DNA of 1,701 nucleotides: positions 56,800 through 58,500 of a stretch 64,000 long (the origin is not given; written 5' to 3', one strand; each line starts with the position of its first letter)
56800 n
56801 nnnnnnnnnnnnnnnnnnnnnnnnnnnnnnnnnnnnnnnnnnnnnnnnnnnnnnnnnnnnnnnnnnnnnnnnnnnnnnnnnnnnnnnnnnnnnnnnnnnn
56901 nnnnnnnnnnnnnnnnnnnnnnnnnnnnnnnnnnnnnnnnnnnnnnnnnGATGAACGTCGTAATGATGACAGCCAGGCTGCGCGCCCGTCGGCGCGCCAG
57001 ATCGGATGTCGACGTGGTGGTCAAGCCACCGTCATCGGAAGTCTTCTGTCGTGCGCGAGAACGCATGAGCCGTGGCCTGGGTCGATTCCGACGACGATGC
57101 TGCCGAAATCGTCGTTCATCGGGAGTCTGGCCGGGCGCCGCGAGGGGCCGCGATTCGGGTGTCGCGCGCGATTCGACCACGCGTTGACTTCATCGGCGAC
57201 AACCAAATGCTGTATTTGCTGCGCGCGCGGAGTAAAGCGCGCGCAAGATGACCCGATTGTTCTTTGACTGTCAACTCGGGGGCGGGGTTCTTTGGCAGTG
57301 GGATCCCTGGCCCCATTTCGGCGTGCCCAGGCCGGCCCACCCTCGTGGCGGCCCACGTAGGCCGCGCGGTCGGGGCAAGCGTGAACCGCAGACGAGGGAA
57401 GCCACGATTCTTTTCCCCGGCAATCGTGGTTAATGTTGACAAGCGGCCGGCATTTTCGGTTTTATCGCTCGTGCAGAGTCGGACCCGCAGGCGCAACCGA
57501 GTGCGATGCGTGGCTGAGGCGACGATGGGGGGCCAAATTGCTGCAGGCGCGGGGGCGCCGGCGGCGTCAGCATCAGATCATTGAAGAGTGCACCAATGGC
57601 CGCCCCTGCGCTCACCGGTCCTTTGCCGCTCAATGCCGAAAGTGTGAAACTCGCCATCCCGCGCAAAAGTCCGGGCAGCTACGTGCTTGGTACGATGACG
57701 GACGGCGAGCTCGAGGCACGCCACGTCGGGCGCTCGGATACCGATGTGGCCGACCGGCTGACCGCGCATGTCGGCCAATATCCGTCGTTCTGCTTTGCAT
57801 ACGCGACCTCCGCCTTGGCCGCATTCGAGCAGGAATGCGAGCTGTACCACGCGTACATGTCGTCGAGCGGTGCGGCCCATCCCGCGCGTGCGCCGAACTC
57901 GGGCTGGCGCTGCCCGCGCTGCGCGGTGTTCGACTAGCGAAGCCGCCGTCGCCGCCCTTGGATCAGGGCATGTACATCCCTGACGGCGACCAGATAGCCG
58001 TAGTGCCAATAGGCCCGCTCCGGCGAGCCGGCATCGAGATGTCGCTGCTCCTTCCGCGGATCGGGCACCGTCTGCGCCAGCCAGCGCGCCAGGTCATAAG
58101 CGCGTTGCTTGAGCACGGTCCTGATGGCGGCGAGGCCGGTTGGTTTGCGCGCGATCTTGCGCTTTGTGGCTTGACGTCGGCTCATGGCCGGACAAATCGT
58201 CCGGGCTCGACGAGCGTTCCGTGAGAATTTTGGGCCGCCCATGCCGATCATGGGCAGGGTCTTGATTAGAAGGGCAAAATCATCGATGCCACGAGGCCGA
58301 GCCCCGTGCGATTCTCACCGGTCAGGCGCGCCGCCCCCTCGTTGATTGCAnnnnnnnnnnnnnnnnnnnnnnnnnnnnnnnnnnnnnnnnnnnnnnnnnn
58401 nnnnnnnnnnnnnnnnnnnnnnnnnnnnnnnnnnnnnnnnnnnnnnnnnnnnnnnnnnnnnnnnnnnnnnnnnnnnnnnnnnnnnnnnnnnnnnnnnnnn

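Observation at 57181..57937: Stand-alone mini GIY-YIG nuclease with a structured promoter region, divergent from the hybrid kinase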

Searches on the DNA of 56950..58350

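Call 49: search_rna_families(source=window, start=56950, end=58350, threshold=evalue, max_evalue=1)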
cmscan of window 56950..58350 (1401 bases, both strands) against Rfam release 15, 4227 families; matches with E-value up to 1: 1.
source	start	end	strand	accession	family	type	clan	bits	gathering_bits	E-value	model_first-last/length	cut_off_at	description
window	57337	57409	+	RF02556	snaR-A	Gene; sRNA;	-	18.1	98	1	1-115/115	no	snaR-A sRNA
